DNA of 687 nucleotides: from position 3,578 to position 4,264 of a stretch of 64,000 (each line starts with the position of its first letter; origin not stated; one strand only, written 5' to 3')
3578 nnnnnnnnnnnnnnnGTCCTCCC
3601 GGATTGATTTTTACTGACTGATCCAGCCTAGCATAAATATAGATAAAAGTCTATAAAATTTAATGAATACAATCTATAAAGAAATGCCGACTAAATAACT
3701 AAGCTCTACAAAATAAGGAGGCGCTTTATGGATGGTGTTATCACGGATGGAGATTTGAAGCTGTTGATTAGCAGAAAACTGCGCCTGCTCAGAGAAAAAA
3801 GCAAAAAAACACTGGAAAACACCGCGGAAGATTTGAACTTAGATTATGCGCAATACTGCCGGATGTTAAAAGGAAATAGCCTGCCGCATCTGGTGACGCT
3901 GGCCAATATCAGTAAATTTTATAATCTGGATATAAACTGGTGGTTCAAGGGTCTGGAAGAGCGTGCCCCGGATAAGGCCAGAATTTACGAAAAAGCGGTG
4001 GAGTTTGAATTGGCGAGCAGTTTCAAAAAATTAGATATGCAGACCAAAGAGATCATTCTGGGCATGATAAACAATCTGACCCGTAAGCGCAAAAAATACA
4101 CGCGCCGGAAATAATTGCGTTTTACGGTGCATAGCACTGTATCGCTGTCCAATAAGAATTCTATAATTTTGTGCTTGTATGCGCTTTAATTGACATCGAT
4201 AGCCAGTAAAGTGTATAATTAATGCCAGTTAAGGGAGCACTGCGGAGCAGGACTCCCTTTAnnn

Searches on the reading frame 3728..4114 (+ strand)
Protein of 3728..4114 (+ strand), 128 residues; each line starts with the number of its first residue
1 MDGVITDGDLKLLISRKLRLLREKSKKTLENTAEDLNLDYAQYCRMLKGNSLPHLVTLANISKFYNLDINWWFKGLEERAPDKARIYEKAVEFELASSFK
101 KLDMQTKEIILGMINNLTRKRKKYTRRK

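Call 97: search_protein_families(library=pfam, proteins=[window:3728-4114:+], max_evalue=0.01)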
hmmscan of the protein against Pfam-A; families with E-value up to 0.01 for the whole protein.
window:3728-4114:+ (128 aa): 3 families
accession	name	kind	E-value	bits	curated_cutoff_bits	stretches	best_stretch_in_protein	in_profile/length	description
PF12844.13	HTH_19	-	7.7e-05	23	30.2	1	16-75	2-61/64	Helix-turn-helix domain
PF01381.28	HTH_3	-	0.0004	20.8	23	1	18-72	1-55/55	Helix-turn-helix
PF13560.12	HTH_31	-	0.00075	20.2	27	1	15-68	3-57/64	Helix-turn-helix domain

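Call 98: search_protein_families(library=padloc, proteins=[window:3728-4114:+], max_evalue=0.001)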
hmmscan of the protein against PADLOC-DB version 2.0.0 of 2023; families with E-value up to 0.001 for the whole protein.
window:3728-4114:+ (128 aa): 2 families
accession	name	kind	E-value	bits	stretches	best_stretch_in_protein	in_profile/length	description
PDLC03954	RmrA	-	1.4e-06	25.6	1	10-94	7-91/380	-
PDLC03947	RmrA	-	0.00031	17.7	1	11-94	9-91/383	-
